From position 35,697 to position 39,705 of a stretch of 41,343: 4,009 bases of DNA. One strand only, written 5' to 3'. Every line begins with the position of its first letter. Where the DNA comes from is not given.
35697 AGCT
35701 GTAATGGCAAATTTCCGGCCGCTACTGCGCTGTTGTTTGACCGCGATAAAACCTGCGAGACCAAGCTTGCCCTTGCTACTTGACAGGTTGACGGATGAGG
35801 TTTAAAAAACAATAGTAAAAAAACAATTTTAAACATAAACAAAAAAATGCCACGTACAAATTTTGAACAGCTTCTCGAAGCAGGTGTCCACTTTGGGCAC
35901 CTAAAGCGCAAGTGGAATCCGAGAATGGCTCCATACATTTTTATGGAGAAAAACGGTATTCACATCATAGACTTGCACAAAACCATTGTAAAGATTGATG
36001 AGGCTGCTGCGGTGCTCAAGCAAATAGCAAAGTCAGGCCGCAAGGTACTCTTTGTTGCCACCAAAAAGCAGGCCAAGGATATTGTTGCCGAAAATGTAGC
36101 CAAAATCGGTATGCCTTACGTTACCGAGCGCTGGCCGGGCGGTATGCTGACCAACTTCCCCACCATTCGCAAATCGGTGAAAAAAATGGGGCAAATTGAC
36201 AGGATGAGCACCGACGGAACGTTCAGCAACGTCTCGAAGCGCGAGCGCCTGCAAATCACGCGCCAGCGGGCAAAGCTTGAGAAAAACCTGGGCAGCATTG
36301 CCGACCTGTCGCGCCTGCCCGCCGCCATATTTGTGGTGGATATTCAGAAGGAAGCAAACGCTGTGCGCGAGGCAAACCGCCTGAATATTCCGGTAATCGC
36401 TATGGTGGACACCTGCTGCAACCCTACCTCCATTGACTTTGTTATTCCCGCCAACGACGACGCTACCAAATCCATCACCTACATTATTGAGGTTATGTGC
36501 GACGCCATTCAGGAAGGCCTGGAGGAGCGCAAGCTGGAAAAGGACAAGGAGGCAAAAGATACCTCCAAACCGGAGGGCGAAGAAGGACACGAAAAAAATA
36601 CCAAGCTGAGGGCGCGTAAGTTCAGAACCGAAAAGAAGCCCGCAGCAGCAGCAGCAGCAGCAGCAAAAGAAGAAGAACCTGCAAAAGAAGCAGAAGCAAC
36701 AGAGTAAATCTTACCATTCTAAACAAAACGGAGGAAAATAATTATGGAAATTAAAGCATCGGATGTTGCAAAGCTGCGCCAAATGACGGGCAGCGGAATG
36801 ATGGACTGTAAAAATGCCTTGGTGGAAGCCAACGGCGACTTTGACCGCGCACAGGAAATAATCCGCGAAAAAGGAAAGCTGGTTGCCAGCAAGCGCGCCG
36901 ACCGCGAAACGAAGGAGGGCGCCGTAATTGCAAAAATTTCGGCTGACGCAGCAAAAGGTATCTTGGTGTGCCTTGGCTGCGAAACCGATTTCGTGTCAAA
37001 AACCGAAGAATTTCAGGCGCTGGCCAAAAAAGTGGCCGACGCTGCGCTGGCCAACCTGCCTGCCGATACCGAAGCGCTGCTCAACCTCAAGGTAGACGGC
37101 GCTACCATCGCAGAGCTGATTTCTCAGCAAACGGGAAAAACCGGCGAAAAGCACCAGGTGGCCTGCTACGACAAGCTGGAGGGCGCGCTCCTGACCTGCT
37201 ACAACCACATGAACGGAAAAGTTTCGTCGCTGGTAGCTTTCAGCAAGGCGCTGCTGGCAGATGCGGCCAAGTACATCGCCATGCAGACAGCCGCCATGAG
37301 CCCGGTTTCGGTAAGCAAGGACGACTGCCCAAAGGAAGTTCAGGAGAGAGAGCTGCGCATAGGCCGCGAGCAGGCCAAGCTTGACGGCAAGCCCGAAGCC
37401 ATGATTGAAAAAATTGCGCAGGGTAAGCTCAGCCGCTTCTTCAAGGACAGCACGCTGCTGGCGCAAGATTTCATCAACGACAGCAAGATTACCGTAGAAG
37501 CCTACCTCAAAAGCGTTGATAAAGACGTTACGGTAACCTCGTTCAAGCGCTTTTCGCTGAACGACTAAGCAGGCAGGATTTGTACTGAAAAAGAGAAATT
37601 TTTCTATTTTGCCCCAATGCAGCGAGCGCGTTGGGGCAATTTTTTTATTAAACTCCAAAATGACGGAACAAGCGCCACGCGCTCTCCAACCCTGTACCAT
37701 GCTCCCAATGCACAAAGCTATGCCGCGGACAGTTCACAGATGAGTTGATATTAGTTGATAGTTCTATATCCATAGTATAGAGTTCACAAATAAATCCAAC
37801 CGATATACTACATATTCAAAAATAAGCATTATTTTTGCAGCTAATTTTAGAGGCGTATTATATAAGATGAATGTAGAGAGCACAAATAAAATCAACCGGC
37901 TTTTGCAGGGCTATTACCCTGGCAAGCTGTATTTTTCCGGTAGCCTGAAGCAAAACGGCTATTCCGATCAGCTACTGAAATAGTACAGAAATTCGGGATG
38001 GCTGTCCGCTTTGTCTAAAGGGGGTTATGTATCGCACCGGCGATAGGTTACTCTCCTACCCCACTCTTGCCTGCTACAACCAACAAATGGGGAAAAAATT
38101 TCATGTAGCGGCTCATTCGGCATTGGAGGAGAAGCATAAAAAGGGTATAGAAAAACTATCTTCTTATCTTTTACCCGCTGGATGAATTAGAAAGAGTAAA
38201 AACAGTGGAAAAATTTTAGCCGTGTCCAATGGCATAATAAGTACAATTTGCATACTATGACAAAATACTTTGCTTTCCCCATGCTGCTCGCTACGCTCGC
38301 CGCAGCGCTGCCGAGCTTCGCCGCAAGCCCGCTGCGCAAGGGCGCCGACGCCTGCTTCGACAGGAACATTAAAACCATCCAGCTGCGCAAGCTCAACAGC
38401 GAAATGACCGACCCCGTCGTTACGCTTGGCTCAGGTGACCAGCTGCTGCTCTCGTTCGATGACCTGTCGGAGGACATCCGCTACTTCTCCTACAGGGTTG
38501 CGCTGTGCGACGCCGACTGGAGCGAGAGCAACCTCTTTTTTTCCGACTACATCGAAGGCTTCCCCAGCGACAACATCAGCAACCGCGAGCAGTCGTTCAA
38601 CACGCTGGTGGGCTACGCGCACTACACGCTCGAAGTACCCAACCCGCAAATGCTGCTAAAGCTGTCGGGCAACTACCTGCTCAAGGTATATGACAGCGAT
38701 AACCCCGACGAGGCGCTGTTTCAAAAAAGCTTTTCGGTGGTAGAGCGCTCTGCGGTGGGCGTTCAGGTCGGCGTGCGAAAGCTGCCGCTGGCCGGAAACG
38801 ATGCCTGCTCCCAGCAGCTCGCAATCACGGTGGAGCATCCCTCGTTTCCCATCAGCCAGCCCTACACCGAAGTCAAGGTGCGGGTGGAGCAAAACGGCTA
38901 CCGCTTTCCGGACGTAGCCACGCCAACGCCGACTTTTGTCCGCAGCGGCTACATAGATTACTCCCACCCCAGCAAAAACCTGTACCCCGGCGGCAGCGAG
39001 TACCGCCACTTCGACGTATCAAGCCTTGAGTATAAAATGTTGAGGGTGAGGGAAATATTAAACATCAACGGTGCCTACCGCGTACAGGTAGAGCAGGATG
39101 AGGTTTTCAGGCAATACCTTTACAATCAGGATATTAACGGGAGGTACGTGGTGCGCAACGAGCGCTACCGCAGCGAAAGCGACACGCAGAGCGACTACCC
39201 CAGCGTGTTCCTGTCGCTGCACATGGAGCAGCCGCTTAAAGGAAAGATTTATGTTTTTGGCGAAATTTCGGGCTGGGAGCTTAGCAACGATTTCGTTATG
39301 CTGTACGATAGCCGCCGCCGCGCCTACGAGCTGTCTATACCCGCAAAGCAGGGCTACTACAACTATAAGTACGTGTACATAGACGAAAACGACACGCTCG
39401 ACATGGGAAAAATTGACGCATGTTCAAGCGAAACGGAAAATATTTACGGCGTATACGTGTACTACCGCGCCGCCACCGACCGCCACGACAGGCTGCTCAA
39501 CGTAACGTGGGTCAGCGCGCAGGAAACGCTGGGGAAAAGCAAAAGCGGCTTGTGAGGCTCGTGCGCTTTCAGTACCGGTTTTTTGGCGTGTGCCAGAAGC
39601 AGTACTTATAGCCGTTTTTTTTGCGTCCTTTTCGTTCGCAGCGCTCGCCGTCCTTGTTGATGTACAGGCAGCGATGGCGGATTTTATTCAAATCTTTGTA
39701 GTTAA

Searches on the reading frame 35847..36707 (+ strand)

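Call 40: search_protein_families(library=pfam, proteins=[window:35847-36707:+], max_evalue=0.00001)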
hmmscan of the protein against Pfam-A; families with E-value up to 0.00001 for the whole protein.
window:35847-36707:+ (286 aa): 1 family
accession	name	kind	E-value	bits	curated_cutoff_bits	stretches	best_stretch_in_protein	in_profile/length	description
PF00318.25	Ribosomal_S2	-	1.8e-91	305.6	26.1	1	9-224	1-216/216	Ribosomal protein S2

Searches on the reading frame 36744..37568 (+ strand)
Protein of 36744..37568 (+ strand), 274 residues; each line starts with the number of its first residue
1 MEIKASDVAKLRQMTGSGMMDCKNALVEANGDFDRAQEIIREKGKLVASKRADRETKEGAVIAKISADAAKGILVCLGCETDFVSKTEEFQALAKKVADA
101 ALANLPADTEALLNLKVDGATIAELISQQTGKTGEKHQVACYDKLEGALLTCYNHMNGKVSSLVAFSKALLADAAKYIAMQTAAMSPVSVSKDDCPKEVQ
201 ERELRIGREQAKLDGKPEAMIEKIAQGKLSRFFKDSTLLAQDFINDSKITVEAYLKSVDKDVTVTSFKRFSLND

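Call 40: search_protein_families(library=pfam, proteins=[window:36744-37568:+], max_evalue=0.00001)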
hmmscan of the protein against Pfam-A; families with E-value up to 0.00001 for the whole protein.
window:36744-37568:+ (274 aa): 1 family
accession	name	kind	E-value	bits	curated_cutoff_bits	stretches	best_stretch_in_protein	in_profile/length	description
PF00889.24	EF_TS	-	1.8e-54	184.9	27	1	73-272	2-202/204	Elongation factor TS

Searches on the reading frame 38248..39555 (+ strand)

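Call 40: search_protein_families(library=pfam, proteins=[window:38248-39555:+], max_evalue=0.00001)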
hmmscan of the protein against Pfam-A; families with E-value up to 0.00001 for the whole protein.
window:38248-39555:+ (435 aa): 1 family
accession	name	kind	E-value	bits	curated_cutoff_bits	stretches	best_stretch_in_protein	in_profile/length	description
PF17116.11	T9SS_plug_1st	-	3.5e-42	143.7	23.9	1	41-166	1-126/126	Type 9 secretion system plug protein 1st domain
